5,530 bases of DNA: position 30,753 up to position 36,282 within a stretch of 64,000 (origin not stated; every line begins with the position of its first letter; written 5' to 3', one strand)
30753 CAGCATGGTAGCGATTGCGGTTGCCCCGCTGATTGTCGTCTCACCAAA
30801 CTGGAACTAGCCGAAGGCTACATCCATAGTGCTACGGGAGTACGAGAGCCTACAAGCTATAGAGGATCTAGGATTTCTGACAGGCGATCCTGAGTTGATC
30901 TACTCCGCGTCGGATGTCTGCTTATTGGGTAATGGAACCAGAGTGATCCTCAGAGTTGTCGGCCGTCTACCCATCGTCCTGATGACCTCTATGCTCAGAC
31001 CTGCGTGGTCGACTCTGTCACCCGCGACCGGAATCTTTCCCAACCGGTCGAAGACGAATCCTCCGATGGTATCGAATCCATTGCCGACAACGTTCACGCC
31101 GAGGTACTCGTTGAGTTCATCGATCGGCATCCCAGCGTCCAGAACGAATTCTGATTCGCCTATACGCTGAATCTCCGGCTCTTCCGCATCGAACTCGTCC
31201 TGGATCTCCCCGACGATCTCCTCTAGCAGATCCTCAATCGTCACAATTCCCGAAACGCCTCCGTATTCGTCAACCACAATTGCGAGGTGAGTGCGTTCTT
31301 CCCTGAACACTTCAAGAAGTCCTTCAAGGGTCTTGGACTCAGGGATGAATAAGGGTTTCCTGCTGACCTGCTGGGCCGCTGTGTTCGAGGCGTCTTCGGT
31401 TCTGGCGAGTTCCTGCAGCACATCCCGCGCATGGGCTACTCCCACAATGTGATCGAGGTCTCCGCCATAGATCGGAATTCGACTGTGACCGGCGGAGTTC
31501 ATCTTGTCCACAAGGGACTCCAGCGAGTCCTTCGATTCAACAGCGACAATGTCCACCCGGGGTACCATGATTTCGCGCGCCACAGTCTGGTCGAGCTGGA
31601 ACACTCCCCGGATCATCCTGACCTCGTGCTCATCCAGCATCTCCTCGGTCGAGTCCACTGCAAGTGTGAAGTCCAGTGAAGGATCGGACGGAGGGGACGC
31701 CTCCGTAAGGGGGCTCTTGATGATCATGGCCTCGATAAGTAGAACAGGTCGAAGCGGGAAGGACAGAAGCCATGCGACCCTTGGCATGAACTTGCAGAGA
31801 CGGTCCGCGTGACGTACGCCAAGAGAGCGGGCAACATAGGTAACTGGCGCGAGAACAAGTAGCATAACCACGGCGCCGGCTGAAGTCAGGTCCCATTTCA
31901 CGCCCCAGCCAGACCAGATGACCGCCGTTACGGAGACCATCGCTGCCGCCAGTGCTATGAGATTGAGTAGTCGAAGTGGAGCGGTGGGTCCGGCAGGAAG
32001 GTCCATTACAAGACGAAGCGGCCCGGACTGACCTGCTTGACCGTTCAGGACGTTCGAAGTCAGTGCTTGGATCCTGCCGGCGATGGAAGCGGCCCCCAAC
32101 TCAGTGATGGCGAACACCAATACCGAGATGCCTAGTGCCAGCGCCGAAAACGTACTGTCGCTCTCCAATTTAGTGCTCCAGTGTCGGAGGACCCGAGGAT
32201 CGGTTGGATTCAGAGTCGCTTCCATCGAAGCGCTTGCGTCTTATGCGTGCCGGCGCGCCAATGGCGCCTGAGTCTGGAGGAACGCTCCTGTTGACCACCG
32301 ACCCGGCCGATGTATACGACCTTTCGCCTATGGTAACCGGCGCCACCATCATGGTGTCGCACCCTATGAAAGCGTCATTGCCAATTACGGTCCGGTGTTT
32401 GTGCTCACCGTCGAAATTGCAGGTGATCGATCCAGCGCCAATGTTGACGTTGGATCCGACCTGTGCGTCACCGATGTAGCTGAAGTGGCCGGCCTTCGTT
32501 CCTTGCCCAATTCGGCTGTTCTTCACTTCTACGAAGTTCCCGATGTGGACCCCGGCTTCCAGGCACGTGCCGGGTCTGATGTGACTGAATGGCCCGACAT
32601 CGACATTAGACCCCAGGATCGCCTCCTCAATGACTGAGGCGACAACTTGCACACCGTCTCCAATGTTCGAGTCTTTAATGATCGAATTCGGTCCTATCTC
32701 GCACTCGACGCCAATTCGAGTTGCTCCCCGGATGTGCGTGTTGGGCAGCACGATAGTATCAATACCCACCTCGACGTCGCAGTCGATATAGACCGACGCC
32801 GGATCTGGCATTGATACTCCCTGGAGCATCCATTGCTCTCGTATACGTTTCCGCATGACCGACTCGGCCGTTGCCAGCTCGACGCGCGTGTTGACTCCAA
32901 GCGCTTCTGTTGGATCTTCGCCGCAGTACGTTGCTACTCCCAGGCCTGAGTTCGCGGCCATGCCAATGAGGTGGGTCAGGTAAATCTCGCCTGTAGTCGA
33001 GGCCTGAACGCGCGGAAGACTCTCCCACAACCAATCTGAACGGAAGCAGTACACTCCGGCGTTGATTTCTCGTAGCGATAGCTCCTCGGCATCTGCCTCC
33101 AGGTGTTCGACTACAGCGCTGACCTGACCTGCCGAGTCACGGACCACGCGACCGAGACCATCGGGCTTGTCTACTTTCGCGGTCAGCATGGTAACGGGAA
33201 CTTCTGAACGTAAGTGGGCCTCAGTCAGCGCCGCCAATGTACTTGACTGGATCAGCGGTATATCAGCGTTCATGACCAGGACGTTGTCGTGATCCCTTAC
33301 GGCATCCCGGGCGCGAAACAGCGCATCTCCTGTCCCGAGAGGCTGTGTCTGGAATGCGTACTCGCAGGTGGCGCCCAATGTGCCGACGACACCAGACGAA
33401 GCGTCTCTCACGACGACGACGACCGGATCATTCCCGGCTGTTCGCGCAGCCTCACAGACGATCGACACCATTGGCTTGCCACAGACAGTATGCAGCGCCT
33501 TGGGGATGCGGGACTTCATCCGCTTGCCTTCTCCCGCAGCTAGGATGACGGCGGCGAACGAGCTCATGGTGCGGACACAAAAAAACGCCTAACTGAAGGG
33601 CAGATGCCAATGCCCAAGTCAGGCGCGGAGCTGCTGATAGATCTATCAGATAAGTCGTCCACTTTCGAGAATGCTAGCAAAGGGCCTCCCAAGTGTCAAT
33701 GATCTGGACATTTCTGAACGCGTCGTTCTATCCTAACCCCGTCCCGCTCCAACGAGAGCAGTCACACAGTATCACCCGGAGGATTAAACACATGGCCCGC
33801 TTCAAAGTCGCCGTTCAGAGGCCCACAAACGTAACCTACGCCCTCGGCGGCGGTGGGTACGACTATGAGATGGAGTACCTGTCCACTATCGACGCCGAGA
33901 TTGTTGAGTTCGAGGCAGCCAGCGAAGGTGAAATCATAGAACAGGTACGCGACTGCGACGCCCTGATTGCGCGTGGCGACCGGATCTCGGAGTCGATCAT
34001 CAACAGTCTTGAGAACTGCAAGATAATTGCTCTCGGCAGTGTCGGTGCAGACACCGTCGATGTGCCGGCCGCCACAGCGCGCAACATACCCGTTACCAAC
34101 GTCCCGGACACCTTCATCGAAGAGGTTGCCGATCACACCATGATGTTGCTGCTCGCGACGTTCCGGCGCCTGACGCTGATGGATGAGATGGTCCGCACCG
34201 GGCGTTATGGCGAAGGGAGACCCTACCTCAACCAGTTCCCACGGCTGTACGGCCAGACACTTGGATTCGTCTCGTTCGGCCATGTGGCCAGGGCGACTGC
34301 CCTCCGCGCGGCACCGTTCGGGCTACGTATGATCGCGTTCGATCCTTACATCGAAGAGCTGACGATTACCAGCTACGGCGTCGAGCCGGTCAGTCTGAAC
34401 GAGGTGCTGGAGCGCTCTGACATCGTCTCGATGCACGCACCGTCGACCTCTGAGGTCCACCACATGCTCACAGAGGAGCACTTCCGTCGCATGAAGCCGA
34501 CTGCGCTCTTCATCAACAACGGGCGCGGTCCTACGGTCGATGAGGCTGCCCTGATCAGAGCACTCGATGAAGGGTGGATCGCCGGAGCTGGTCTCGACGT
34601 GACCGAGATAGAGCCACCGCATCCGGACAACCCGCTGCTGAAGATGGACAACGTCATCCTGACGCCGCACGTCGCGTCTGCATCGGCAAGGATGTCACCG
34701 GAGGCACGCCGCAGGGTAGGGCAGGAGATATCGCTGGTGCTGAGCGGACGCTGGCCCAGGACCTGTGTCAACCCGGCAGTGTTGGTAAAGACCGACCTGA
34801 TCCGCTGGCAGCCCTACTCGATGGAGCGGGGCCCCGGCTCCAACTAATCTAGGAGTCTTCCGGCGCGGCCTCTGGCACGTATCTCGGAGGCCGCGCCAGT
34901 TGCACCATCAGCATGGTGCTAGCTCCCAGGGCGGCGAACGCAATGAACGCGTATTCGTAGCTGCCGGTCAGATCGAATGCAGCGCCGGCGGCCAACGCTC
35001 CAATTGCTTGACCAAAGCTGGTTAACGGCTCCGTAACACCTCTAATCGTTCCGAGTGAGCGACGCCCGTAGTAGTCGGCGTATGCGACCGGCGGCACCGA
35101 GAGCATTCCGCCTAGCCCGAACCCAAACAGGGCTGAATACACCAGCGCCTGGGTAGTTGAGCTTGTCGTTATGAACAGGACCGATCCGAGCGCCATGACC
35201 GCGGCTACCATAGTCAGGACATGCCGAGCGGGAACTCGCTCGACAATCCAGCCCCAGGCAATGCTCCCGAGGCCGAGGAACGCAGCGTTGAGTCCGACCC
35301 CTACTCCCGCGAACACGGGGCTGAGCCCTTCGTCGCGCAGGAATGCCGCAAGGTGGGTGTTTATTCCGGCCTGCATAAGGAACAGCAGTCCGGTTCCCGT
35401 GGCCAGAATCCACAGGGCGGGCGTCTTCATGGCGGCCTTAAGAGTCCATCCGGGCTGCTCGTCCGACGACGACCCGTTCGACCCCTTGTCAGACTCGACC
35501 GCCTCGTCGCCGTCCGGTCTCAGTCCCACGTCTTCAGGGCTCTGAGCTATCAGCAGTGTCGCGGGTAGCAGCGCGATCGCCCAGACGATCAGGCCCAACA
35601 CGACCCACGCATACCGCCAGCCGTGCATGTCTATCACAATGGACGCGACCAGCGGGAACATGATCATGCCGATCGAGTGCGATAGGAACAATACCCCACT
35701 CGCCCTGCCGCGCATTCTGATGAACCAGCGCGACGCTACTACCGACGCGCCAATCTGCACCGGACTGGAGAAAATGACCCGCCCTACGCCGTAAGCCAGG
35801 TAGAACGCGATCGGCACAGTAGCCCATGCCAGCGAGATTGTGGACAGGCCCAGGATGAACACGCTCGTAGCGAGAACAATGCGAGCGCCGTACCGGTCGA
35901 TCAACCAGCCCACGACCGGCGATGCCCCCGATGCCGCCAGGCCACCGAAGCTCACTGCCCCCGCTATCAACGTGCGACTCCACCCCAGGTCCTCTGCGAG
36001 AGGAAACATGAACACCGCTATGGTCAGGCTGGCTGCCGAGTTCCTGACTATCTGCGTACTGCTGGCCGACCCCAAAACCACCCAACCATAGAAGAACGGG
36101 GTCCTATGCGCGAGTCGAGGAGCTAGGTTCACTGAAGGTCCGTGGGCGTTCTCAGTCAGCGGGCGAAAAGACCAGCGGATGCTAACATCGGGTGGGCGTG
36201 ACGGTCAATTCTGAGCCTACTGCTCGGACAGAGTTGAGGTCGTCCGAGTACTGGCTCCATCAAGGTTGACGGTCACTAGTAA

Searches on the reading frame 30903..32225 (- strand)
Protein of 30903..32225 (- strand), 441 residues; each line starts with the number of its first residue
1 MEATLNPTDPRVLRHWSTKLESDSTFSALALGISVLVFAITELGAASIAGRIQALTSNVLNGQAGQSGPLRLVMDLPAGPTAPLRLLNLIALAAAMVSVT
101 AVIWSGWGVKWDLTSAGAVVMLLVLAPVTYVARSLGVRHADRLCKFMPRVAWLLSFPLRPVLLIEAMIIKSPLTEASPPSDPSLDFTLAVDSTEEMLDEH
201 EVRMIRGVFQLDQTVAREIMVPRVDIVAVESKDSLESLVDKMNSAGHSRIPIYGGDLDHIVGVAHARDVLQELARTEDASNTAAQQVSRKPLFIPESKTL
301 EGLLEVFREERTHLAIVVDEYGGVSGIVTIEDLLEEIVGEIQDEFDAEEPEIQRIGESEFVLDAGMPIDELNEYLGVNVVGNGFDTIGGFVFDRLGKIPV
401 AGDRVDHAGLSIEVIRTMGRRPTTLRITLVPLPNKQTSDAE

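Call 11: search_protein_families(library=pfam, proteins=[window:30903-32225:-], max_evalue=0.001)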
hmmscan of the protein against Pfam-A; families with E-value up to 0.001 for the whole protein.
window:30903-32225:- (441 aa): 2 families
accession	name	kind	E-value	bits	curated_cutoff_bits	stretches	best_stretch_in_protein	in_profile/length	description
PF03471.22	CorC_HlyC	-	4.3e-20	71.9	27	1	354-430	2-80/81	Transporter associated domain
PF00571.33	CBS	-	1.8e-18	67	24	2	288-338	6-56/57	CBS domain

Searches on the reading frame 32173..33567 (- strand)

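Call 11: search_protein_families(library=pfam, proteins=[window:32173-33567:-], max_evalue=0.001)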
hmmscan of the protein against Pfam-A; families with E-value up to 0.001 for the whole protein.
window:32173-33567:- (465 aa): 7 families
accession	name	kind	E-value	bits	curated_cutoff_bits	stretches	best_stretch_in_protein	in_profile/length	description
PF00132.30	Hexapep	-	5.6e-23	80.1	27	3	393-427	2-36/36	Bacterial transferase hexapeptide (six repeats)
PF12804.13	NTP_transf_3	-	3.6e-20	73.2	27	1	6-131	1-124/160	MobA-like NTP transferase domain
PF00483.29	NTP_transferase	-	7.1e-16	59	21.2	1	6-207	2-212/245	Nucleotidyl transferase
PF25084.1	LbH_EIF2B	-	3.5e-14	53.1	54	1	260-347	17-104/105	EIF2B subunit epsilon LbH domain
PF01128.25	IspD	-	7.3e-07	29.6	27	1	5-120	2-119/221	2-C-methyl-D-erythritol 4-phosphate cytidylyltransferase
PF24894.1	Hexapep_GlmU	-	0.00016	22.2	23.3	0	294-361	13-79/104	GlmU-like, C-terminal hexapeptide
PF02348.25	CTP_transf_3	-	0.00042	20.6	22.6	1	20-138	12-141/217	Cytidylyltransferase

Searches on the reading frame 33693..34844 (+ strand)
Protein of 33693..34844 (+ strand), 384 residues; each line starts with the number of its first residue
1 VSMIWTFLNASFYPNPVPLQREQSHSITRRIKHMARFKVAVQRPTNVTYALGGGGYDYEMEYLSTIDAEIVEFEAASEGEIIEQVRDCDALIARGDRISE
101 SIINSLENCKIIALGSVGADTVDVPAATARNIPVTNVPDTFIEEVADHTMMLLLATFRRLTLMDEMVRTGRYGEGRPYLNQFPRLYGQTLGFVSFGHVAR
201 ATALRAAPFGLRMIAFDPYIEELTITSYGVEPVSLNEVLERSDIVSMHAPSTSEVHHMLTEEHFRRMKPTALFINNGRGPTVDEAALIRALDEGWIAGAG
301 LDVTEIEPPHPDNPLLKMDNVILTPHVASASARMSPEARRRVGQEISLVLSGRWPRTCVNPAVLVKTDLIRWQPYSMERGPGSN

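Call 58: search_protein_families(library=pfam, proteins=[window:33693-34844:+], max_evalue=0.00001)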
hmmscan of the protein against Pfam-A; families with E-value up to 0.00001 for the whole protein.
window:33693-34844:+ (384 aa): 2 families
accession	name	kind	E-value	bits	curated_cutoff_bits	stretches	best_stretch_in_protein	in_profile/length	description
PF02826.25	2-Hacid_dh_C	-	1.2e-56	191.3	25.1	1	150-328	1-178/178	D-isomer specific 2-hydroxyacid dehydrogenase, NAD binding domain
PF00389.36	2-Hacid_dh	-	3.5e-23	82.2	24.6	1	58-360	10-134/134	D-isomer specific 2-hydroxyacid dehydrogenase, catalytic domain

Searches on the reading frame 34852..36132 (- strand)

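Call 58: search_protein_families(library=pfam, proteins=[window:34852-36132:-], max_evalue=0.00001)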
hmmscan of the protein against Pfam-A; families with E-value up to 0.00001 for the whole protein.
window:34852-36132:- (427 aa): 2 families
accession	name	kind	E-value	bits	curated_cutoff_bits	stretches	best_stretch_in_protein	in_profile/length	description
PF07690.21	MFS_1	-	2.5e-46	158.6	33.4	2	34-365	10-333/347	Major Facilitator Superfamily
PF12832.13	MFS_1_like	-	3.3e-12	46.6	25.2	1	70-391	50-367/373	MFS_1 like family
